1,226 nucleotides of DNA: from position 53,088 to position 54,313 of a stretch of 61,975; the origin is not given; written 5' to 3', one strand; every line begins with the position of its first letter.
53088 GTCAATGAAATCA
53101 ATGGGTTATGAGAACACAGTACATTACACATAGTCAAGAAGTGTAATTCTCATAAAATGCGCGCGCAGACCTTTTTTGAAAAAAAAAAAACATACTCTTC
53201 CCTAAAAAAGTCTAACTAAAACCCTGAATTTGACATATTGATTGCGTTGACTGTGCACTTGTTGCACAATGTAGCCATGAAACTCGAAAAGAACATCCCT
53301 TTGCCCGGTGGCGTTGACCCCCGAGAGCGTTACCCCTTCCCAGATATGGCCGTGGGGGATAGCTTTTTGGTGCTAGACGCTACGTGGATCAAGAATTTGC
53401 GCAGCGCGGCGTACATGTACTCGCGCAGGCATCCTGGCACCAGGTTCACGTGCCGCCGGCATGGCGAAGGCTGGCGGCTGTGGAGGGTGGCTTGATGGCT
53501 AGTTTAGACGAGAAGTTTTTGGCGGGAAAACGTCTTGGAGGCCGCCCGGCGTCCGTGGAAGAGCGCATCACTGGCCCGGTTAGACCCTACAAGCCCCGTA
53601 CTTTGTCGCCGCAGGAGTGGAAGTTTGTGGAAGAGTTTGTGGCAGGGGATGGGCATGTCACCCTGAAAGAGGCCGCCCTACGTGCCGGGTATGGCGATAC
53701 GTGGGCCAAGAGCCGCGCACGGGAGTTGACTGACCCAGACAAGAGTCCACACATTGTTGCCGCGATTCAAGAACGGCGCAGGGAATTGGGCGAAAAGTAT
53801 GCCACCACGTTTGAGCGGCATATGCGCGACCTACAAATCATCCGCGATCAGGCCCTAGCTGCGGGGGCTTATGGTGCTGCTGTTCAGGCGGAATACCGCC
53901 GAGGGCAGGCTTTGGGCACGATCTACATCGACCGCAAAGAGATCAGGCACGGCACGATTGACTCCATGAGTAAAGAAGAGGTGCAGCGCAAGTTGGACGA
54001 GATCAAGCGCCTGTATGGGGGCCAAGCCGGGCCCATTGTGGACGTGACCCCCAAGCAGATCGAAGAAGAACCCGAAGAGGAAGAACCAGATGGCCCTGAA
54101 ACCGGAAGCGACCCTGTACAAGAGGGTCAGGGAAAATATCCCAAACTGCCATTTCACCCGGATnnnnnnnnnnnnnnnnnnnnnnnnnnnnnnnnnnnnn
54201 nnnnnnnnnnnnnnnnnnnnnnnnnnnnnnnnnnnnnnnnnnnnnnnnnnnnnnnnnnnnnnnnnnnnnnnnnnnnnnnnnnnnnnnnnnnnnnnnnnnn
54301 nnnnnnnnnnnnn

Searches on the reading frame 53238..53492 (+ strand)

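Call 33: search_protein_families(library=pfam, proteins=[window:53238-53492:+], max_evalue=0.01)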
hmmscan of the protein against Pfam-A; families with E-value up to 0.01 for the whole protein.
window:53238-53492:+ (85 aa): 0 families

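Call 44: search_protein_families(library=phrogs, proteins=[window:53238-53492:+], max_evalue=0.001)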
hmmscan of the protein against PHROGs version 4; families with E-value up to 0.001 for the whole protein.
window:53238-53492:+ (85 aa): 1 family
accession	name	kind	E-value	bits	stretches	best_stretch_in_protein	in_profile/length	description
phrog_10287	-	unknown function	0.00024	22.4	1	27-77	31-81/91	-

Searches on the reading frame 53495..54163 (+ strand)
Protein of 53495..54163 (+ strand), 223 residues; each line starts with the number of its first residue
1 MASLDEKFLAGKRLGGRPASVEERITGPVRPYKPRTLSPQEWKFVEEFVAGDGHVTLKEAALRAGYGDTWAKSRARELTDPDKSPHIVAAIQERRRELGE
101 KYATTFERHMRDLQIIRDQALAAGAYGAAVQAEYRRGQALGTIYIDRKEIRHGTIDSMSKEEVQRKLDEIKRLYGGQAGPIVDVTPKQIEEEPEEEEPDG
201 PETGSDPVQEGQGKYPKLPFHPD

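Call 33: search_protein_families(library=pfam, proteins=[window:53507-54163:+], max_evalue=0.01)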
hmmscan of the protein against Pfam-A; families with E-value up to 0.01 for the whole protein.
window:53507-54163:+ (219 aa): 0 families

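Call 34: find_related_loci(query=window:53495-54163:+, collection=viral_contigs, flank=10000)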
Query window:53495-54163:+ (223 aa) in viral_contigs; peptide patterns used: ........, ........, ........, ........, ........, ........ (x = any residue, [..] = any of these).
599 stretches matched a pattern (row limit reached: there are more); 341 encode a relative of the query (tblastn E <= 1e-3); the best 80 are kept; 80 distinct loci.
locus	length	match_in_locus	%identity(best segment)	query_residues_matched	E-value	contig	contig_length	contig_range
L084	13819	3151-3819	87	1-223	4e-126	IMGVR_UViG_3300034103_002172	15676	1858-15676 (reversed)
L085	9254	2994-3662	88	1-223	4e-125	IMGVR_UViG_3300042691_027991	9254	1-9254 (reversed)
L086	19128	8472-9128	90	5-223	3e-122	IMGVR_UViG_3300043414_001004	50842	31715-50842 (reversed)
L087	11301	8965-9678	79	1-223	7e-121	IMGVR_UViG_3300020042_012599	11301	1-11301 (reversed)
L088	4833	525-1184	86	5-223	2e-120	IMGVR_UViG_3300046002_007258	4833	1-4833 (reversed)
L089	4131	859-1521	84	3-223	3e-119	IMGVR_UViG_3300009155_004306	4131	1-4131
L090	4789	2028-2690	84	3-223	2e-118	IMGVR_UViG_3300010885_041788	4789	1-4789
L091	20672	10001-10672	82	1-223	7e-118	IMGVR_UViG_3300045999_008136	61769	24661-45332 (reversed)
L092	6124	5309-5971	83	3-223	2e-117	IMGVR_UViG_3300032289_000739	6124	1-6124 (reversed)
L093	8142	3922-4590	79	1-223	2e-117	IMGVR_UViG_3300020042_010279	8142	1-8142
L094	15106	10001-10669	82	3-223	4e-117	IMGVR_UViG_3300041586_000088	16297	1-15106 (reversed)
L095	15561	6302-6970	83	1-223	1e-116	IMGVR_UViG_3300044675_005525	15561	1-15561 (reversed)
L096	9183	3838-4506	83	1-223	1e-116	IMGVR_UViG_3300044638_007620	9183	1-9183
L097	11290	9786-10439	83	5-222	7e-116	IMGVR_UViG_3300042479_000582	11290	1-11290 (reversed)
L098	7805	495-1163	81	1-223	2e-115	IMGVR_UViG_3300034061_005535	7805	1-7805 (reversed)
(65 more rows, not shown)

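Call 44: search_protein_families(library=phrogs, proteins=[window:53495-54163:+], max_evalue=0.001)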
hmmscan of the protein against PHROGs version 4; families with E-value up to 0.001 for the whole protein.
window:53495-54163:+ (223 aa): 1 family
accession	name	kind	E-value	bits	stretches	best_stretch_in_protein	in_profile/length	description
phrog_51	-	head and packaging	8.6e-07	29.9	1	34-180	86-217/261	terminase small subunit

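Call 77: search_solved_structures(query=window:53495-54163:+, max_evalue=1)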
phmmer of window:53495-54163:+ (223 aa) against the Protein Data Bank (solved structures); distinct sequences matched with E-value up to 1: 9.
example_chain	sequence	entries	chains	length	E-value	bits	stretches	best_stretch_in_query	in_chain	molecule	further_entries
4zc3_A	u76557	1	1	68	0.006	19.5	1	35-101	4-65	Terminase small subunit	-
3zqp_A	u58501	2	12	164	0.0088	19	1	33-105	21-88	TERMINASE SMALL SUBUNIT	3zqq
2cmp_A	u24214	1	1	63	0.13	15.2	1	34-77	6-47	TERMINASE SMALL SUBUNIT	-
2e9x_D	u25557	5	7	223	0.41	13.5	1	32-100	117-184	GINS complex subunit 4 | DNA replication complex GINS protein SLD5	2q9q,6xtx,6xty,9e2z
2eho_A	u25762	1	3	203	0.45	13.4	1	32-99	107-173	GINS complex subunit 4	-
8ok2_D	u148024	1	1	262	0.56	13.1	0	32-99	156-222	DNA replication complex GINS protein SLD5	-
8b9d_G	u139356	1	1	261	0.6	13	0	32-99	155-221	DNA replication complex GINS protein SLD5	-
7pfo_G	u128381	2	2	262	0.61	13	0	32-99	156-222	DNA replication complex GINS protein SLD5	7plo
2qz8_A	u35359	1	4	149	0.93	12.4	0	48-79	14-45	Probable transcriptional regulatory protein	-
